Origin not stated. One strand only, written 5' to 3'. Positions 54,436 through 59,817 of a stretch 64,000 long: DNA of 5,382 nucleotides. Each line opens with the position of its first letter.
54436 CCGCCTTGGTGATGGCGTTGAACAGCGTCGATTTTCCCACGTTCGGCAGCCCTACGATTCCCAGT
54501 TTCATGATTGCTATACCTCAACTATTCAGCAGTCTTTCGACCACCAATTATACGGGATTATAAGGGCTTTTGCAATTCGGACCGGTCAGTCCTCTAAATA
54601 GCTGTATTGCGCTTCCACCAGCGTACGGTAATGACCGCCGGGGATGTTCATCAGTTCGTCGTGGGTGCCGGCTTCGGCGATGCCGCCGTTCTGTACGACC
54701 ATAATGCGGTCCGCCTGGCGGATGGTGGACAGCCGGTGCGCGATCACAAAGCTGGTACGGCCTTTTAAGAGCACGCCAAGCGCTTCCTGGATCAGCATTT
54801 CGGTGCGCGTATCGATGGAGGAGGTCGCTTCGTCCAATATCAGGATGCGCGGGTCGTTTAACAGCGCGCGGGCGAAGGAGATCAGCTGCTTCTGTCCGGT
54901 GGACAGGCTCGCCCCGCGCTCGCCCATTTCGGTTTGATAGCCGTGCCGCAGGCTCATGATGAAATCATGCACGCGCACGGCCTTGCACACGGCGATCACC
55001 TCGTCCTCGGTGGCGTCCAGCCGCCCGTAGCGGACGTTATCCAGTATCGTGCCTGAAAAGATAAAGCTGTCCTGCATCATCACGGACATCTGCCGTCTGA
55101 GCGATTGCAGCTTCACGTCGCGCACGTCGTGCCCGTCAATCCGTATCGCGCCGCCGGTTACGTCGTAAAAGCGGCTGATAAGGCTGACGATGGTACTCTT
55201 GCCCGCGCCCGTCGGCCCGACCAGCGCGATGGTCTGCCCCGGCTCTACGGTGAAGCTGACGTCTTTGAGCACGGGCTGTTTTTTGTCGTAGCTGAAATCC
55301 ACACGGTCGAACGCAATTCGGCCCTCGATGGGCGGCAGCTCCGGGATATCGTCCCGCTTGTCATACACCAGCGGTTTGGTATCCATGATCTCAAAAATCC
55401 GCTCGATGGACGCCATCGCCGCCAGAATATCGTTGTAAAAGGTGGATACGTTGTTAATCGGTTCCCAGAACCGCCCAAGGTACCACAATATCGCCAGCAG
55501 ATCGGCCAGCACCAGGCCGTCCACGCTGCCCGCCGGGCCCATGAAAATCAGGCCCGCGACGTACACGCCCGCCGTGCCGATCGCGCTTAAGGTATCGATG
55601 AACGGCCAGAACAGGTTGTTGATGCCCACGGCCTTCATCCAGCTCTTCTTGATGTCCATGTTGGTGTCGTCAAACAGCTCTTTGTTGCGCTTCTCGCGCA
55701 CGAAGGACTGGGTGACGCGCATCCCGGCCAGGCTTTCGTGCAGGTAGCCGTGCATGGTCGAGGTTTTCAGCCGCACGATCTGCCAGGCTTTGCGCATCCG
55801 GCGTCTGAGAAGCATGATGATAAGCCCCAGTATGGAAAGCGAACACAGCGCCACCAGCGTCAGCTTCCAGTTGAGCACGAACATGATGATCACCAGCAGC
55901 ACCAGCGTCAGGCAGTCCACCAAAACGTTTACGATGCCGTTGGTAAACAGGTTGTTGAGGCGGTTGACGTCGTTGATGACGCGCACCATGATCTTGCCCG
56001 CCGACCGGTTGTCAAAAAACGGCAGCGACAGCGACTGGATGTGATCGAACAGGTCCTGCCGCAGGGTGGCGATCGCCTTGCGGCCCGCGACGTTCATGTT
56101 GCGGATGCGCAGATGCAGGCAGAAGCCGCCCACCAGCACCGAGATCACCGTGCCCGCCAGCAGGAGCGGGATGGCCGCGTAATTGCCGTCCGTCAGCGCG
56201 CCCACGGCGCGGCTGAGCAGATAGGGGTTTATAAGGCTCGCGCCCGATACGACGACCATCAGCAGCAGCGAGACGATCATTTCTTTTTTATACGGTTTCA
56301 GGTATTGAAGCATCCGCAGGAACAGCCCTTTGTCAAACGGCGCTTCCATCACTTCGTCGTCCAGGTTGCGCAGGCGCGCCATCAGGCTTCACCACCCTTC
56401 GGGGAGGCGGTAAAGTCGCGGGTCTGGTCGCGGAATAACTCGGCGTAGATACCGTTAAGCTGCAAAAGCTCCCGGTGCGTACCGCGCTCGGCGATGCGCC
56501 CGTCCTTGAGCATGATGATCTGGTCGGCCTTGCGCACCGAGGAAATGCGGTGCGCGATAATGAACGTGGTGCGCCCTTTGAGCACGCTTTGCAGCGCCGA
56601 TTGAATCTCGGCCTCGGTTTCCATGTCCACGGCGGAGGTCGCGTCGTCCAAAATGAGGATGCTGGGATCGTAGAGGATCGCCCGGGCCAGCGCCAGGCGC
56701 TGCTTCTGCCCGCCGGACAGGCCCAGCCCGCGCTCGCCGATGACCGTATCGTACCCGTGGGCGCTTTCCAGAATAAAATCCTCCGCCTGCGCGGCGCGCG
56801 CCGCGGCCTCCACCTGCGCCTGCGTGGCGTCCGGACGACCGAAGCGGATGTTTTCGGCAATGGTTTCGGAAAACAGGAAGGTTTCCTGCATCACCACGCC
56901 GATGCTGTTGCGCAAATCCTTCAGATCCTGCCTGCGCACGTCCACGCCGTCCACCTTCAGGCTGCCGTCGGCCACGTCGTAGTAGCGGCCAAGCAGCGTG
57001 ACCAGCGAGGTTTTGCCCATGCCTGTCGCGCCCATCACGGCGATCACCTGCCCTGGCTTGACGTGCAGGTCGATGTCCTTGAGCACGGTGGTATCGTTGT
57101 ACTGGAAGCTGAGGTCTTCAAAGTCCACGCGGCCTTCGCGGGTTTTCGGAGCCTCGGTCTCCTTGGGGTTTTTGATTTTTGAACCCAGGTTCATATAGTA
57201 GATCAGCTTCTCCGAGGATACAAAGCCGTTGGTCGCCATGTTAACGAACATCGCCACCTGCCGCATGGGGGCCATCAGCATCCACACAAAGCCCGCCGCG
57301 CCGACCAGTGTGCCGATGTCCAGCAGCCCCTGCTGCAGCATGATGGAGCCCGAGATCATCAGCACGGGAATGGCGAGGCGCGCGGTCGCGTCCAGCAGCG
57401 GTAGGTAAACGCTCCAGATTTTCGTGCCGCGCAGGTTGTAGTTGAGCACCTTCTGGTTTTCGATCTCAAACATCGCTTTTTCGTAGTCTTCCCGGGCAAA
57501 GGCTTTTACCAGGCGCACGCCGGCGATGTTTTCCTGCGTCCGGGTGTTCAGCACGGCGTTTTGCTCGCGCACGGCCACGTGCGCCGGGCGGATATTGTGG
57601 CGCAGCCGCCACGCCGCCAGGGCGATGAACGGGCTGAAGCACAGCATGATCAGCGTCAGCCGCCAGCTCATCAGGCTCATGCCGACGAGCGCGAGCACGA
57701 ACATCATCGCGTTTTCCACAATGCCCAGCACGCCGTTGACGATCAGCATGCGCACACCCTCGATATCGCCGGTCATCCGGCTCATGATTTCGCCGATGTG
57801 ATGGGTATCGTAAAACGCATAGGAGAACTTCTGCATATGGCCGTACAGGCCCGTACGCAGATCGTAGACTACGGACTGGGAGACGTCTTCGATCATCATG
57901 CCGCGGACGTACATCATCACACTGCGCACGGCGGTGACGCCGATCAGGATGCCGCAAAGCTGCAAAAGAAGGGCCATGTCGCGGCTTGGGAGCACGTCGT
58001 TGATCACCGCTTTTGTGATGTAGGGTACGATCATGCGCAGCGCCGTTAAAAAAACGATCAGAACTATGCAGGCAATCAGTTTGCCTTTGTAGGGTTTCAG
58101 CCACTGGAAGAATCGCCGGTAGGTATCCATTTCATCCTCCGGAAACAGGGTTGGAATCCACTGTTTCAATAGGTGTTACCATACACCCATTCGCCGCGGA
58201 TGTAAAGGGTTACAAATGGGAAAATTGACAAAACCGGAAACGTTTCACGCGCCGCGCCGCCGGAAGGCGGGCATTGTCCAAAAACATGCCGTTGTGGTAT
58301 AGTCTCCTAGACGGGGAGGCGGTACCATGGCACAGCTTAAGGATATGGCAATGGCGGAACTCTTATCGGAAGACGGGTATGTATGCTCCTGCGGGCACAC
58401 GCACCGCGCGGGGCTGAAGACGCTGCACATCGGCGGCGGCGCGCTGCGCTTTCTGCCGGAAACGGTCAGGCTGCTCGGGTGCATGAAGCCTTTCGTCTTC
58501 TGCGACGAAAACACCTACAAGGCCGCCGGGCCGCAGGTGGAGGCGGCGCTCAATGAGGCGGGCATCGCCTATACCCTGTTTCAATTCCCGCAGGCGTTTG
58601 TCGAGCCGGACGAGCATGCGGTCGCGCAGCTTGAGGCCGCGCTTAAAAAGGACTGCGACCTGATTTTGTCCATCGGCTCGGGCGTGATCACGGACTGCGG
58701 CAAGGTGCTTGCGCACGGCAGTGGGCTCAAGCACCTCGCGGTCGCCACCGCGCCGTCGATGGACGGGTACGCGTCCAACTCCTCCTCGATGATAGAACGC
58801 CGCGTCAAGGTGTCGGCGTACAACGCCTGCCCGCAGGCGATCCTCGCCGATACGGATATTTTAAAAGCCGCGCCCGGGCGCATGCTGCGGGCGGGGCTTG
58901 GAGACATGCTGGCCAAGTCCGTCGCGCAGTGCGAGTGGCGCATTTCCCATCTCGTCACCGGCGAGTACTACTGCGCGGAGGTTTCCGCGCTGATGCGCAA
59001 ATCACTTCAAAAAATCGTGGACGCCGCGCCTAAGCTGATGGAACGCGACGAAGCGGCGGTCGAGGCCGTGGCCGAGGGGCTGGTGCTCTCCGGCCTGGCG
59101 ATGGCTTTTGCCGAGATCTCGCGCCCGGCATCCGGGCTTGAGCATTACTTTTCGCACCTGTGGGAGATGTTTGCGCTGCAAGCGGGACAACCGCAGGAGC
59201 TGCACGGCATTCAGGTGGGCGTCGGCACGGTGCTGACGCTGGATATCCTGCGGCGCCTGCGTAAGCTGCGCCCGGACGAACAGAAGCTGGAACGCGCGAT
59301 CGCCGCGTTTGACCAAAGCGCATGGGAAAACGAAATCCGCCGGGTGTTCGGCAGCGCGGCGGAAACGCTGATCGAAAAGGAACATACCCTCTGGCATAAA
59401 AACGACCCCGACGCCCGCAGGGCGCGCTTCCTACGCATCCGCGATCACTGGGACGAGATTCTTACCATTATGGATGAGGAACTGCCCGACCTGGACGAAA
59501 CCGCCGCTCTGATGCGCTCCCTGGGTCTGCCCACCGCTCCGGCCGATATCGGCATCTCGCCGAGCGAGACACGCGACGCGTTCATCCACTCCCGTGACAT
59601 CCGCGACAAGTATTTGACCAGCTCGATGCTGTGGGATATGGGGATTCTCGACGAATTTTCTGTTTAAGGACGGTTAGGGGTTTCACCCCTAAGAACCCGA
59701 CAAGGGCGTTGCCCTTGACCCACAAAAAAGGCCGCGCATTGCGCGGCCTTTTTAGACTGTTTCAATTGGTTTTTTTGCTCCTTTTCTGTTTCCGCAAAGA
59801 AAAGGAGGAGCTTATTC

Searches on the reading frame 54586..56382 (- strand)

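Call 103: search_protein_families(library=pfam, proteins=[window:54586-56382:-], max_evalue=0.00001)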
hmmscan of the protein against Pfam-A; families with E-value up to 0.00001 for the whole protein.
window:54586-56382:- (598 aa): 2 families
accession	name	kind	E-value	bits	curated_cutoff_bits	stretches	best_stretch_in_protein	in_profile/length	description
PF00664.28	ABC_membrane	-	4.9e-42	144.9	28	1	35-281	1-250/274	ABC transporter transmembrane region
PF00005.33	ABC_tran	-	4.3e-33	115.3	25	1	372-521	1-137/137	ABC transporter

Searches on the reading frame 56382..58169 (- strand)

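Call 103: search_protein_families(library=pfam, proteins=[window:56382-58169:-], max_evalue=0.00001)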
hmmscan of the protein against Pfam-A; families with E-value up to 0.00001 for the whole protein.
window:56382-58169:- (595 aa): 3 families
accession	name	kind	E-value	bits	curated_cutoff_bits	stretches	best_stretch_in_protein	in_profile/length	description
PF00664.28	ABC_membrane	-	3.1e-43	148.9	28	1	31-302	1-274/274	ABC transporter transmembrane region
PF00005.33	ABC_tran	-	9.5e-30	104.4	25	1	363-512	1-137/137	ABC transporter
PF02463.25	SMC_N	-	5.5e-06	26.4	40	0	400-554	107-211/220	RecF/RecN/SMC N terminal domain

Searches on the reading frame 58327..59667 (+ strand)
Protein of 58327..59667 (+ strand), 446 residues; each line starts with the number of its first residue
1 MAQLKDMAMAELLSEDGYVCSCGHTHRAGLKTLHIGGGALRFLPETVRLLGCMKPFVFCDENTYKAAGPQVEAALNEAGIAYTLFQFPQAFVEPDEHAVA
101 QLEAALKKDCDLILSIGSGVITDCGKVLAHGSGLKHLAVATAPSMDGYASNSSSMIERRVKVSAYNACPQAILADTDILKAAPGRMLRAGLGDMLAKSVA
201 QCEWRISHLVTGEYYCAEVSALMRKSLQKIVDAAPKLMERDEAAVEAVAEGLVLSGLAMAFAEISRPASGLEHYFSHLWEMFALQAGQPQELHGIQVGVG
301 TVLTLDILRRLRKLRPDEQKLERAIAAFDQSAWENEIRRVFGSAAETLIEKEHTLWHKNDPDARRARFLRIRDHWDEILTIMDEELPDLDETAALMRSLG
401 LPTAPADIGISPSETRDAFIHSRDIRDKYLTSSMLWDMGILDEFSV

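Call 103: search_protein_families(library=pfam, proteins=[window:58327-59667:+], max_evalue=0.00001)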
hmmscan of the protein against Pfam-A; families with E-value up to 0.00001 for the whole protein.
window:58327-59667:+ (446 aa): 2 families
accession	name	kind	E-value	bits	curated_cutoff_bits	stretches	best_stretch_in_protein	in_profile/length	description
PF13685.12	Fe-ADH_2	-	5.5e-30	104.8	28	1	35-183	2-149/149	Iron-containing alcohol dehydrogenase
PF00465.25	Fe-ADH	-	1.3e-13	51.3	31.3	1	33-175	4-167/168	Iron-containing alcohol dehydrogenase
